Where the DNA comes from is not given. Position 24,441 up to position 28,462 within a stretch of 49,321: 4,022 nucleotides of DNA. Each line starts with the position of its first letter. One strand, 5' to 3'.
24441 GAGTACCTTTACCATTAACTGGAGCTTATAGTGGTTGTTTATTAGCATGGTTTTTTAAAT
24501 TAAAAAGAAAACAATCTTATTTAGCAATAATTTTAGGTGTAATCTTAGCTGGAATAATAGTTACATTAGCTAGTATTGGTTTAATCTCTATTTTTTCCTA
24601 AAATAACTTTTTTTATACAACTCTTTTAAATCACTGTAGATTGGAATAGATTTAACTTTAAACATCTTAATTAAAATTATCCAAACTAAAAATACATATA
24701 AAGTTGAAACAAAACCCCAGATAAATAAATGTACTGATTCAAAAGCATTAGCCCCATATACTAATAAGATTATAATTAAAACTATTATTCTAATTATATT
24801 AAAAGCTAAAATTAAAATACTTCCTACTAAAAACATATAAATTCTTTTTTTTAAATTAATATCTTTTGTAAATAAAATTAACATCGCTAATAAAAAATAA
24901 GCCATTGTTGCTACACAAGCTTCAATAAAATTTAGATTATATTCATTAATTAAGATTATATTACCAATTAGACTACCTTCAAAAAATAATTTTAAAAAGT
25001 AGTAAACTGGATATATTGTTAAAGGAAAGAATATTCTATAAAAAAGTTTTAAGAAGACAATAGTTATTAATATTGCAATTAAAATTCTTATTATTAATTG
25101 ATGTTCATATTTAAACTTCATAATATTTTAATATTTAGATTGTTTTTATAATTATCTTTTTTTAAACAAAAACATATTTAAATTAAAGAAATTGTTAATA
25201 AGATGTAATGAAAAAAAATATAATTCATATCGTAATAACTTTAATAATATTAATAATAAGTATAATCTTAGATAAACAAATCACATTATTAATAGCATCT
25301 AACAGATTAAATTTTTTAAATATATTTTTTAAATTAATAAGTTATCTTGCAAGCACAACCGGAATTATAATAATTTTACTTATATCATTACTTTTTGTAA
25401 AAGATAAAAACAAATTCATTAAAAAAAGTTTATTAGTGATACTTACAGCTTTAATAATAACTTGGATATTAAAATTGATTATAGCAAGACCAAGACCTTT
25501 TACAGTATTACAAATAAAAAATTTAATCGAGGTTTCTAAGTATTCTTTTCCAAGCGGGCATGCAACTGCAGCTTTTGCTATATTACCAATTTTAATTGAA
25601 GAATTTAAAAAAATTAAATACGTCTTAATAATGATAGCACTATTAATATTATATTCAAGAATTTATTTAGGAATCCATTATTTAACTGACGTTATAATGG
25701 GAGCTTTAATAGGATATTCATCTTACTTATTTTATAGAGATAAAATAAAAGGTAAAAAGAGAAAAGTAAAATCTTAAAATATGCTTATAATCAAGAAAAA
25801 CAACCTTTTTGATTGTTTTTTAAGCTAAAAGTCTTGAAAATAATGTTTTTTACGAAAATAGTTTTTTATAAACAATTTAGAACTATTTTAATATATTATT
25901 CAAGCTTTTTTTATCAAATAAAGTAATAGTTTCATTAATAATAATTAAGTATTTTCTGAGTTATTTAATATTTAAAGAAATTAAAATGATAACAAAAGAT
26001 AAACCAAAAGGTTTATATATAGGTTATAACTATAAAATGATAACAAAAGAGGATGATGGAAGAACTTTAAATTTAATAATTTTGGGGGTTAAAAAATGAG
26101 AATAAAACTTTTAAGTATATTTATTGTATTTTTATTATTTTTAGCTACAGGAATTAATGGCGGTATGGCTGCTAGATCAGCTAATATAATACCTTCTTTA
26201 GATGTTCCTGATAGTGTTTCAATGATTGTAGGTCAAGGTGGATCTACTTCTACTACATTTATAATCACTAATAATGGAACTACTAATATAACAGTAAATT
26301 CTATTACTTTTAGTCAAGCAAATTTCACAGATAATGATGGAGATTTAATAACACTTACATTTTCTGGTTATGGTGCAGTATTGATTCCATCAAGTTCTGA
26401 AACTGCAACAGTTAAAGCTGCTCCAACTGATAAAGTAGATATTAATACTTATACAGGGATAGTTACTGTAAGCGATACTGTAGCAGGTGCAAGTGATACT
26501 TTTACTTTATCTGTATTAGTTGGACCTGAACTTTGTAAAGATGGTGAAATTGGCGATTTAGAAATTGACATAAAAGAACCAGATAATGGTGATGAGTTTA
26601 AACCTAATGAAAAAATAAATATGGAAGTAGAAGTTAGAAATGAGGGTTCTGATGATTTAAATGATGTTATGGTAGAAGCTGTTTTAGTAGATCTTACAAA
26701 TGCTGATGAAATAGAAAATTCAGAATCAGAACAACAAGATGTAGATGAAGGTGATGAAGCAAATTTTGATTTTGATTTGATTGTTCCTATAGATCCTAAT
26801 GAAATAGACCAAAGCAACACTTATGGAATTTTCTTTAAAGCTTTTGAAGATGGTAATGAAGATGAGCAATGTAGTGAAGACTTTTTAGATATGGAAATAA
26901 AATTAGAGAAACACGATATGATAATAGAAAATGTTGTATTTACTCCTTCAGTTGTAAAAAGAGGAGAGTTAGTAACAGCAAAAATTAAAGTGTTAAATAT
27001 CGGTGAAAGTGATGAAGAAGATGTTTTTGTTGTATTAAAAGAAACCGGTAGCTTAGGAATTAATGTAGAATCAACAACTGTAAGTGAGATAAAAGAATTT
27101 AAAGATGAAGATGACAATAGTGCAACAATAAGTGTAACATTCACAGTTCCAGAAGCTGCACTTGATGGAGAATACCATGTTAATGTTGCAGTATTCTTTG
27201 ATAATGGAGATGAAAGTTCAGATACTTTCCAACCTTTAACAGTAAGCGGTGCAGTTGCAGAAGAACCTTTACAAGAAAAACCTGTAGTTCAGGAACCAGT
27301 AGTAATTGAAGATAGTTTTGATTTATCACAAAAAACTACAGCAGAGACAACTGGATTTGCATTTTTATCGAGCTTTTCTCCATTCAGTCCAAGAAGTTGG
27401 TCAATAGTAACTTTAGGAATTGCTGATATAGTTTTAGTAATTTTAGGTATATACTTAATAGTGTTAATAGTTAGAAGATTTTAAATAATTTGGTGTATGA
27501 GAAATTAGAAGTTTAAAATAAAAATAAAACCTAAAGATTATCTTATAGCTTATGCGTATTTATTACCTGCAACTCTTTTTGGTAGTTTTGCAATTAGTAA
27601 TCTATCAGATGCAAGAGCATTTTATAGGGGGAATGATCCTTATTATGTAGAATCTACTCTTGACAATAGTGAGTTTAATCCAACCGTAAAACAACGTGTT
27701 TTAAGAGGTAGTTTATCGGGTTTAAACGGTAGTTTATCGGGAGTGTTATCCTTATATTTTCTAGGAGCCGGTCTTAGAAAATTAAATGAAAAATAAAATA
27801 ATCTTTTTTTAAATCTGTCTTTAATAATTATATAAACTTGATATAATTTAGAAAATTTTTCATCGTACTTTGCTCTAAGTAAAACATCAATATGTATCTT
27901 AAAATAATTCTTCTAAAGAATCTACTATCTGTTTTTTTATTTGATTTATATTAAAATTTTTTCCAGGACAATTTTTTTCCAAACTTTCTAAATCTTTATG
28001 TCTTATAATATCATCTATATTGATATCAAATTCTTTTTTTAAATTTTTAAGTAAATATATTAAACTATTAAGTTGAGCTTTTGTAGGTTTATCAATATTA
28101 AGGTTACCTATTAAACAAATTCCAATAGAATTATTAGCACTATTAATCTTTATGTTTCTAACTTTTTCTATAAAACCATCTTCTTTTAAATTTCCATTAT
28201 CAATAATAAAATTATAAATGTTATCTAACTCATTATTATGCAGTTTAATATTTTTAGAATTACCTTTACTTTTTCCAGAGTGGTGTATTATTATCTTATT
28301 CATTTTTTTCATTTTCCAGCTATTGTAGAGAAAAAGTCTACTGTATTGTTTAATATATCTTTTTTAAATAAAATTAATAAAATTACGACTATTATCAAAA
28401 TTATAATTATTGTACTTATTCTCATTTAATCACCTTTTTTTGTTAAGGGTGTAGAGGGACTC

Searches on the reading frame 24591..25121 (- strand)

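Call 94: search_protein_families(library=pfam, proteins=[window:24591-25121:-], max_evalue=0.001)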
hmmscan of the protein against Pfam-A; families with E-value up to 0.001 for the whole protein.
window:24591-25121:- (177 aa): 1 family
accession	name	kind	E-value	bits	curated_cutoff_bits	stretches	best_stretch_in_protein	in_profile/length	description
PF09721.15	Exosortase_EpsH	-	0.00033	20.6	25.7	1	36-150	132-251/254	Transmembrane exosortase (Exosortase_EpsH)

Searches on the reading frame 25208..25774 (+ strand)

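Call 78: search_protein_families(library=pfam, proteins=[window:25208-25774:+], max_evalue=0.00001)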
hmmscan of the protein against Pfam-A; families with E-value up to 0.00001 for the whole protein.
window:25208-25774:+ (189 aa): 2 families
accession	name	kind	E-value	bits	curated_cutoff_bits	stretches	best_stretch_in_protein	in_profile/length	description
PF01569.27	PAP2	-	3.5e-24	85.4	27.2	1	75-175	6-120/130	PAP2 superfamily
PF14378.12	PAP2_3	-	6.3e-09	36.3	27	1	67-173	55-188/190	PAP2 superfamily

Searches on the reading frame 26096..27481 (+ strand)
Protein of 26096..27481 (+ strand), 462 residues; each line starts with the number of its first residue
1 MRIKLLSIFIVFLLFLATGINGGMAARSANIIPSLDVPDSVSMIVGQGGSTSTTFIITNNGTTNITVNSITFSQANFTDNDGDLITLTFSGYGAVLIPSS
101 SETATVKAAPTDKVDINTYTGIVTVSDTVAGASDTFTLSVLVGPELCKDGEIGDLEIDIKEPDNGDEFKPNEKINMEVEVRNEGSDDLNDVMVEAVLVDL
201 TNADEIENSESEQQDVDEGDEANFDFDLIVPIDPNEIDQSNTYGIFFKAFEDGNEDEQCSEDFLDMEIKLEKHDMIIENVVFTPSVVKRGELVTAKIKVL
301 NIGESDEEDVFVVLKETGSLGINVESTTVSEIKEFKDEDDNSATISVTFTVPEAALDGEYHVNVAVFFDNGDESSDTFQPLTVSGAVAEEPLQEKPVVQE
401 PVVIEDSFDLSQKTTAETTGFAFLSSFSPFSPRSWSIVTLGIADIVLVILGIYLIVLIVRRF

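Call 78: search_protein_families(library=pfam, proteins=[window:26096-27481:+], max_evalue=0.00001)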
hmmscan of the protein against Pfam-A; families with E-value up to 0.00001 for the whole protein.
window:26096-27481:+ (462 aa): 1 family
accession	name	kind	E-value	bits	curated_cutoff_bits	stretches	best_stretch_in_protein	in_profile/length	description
PF01835.25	MG2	-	9.4e-06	26.4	32.8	0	320-378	36-94/96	MG2 domain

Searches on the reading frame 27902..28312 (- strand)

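Call 94: search_protein_families(library=pfam, proteins=[window:27902-28312:-], max_evalue=0.001)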
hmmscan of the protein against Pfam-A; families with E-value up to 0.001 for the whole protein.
window:27902-28312:- (137 aa): 1 family
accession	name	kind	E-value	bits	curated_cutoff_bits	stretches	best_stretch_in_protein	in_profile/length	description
PF01510.30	Amidase_2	-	2.1e-14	54.4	26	1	3-118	4-131/131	N-acetylmuramoyl-L-alanine amidase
